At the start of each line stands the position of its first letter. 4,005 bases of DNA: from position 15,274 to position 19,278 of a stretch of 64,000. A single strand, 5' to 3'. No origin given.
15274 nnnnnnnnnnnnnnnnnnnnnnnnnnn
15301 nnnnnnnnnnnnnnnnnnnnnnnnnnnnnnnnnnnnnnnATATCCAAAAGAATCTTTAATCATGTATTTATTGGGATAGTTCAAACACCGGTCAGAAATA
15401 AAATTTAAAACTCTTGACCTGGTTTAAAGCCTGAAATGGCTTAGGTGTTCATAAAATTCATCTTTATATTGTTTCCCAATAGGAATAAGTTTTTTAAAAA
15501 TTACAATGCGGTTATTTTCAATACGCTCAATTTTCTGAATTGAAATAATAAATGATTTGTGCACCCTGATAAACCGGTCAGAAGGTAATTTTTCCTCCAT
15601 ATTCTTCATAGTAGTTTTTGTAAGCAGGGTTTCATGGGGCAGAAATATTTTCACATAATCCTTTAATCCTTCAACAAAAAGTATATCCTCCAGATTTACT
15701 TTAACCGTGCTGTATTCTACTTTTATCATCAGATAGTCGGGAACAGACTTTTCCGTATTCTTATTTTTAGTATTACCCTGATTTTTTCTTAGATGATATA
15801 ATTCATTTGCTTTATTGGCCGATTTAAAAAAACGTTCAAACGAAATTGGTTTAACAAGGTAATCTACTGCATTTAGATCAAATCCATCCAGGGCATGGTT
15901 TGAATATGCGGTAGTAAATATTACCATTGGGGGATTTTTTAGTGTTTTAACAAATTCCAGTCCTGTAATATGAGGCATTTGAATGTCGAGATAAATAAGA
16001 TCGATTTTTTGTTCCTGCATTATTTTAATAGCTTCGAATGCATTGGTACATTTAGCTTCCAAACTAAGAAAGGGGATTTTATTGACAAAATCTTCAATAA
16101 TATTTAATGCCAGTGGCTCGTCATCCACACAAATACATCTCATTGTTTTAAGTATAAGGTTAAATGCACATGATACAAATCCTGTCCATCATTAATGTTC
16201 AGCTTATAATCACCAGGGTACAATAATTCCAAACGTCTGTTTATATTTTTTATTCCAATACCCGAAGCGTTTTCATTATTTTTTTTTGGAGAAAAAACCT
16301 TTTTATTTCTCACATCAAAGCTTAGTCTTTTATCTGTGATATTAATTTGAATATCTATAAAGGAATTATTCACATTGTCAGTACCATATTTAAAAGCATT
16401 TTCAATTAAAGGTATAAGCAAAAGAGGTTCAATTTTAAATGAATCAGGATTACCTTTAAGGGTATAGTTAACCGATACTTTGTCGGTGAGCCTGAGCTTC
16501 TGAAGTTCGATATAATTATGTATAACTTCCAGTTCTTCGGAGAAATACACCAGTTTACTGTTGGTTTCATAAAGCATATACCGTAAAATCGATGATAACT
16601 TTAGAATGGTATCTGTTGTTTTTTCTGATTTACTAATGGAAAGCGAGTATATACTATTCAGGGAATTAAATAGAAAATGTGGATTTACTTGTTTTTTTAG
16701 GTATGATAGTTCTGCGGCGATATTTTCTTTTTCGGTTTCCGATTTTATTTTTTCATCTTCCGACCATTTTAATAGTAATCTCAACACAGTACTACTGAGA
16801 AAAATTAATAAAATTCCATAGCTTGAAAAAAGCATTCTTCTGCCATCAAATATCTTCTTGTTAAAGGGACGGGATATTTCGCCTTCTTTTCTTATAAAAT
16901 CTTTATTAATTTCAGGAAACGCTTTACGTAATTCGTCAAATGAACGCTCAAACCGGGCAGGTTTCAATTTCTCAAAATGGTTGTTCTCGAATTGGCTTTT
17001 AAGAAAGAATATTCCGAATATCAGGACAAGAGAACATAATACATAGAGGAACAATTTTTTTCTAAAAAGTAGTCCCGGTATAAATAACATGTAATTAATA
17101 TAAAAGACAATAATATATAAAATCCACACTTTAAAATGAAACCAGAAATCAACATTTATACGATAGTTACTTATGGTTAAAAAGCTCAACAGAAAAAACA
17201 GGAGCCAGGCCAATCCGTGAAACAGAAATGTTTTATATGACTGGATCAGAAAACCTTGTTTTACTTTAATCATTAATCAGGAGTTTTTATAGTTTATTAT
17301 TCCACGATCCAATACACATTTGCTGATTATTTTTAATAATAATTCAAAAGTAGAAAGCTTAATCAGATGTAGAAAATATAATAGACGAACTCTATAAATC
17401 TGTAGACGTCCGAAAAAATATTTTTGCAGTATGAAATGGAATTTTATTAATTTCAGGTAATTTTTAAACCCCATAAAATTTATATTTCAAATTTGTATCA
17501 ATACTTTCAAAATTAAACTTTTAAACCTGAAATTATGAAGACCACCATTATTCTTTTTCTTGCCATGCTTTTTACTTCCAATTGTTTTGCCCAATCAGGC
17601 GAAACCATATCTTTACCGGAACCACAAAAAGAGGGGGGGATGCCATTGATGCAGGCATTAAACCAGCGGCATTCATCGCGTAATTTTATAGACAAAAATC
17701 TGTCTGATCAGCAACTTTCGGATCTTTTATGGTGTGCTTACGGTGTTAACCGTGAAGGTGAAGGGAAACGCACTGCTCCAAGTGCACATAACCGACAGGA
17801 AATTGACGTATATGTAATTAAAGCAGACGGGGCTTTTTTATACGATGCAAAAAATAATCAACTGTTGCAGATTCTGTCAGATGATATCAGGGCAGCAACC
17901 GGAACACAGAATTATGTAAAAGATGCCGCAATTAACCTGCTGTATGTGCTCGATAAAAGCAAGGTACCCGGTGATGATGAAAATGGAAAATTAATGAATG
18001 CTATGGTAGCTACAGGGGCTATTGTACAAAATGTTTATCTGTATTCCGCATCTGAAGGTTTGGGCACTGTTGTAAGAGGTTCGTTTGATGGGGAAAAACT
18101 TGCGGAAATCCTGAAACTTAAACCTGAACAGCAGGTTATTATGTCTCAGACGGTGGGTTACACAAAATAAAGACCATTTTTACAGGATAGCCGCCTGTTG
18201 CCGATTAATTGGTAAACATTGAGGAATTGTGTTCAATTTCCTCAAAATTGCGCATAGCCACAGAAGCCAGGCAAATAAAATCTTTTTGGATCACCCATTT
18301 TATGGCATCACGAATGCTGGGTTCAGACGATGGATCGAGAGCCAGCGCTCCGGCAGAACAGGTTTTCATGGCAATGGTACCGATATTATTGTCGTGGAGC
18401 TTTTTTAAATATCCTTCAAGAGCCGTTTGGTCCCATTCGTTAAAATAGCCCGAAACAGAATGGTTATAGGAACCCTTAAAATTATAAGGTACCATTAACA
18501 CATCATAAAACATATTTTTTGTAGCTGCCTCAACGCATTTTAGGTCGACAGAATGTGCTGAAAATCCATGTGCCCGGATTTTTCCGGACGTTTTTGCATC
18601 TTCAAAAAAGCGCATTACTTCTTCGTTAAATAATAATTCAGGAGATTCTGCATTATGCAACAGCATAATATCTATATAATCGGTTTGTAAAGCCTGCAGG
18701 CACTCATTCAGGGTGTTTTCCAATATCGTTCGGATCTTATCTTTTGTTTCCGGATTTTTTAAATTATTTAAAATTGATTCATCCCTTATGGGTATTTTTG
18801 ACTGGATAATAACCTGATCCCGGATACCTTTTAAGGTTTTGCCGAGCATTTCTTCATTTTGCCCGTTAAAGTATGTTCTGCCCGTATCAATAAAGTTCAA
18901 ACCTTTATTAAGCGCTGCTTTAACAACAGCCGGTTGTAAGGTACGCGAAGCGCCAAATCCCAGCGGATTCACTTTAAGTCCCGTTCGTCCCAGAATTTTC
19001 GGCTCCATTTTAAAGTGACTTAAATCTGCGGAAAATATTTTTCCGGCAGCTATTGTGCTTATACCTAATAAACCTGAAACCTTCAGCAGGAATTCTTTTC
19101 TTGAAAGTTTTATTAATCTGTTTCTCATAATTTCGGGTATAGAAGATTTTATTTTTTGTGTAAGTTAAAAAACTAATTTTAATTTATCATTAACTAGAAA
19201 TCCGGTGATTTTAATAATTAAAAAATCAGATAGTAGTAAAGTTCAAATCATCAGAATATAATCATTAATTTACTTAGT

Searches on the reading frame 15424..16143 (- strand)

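Call 58: search_protein_families(library=pfam, proteins=[window:15424-16143:-], max_evalue=0.0001)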
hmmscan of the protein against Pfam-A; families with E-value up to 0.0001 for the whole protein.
window:15424-16143:- (239 aa): 2 families
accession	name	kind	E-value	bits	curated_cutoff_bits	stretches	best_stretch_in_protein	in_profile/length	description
PF04397.21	LytTR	-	9.8e-21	74.3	22.6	1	145-234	2-97/98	LytTr DNA-binding domain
PF00072.30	Response_reg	-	7.1e-20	71.7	30.2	1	4-107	2-108/111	Response regulator receiver domain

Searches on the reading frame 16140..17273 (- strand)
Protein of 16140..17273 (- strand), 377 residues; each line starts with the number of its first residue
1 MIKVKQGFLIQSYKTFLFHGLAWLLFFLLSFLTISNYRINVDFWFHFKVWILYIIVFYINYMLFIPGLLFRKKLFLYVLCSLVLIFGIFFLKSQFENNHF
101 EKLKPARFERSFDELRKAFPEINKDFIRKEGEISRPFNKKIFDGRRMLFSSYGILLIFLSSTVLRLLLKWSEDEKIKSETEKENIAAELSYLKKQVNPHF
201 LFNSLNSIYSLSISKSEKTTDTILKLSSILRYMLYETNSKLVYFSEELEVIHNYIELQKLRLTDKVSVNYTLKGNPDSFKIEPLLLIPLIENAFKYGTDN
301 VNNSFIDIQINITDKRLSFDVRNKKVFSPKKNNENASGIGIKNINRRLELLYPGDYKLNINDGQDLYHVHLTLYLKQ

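Call 58: search_protein_families(library=pfam, proteins=[window:16140-17273:-], max_evalue=0.0001)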
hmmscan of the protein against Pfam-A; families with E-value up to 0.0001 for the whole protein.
window:16140-17273:- (377 aa): 1 family
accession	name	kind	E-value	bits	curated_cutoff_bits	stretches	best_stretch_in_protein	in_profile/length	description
PF06580.19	His_kinase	-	1.6e-25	89.6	25.2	1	187-265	1-80/81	Histidine kinase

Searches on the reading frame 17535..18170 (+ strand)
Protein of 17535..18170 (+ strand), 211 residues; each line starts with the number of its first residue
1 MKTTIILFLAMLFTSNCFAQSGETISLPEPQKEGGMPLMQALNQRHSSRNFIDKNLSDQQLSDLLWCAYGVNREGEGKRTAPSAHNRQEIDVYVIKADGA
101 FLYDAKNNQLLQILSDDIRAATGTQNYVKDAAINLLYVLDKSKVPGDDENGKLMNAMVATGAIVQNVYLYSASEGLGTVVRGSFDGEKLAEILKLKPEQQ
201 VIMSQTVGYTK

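Call 58: search_protein_families(library=pfam, proteins=[window:17535-18170:+], max_evalue=0.0001)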
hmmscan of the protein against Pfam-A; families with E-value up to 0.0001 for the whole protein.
window:17535-18170:+ (211 aa): 1 family
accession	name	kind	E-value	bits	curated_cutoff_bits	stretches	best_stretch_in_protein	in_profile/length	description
PF00881.29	Nitroreductase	-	7.8e-26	91.7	23.5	1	43-209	2-167/167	Nitroreductase family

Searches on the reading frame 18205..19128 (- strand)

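Call 58: search_protein_families(library=pfam, proteins=[window:18205-19128:-], max_evalue=0.0001)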
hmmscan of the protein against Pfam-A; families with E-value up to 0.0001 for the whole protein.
window:18205-19128:- (307 aa): 1 family
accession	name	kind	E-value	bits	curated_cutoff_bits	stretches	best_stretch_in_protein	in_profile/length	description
PF00248.27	Aldo_ket_red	-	2.2e-29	102.9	24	1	67-263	23-198/291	Aldo/keto reductase family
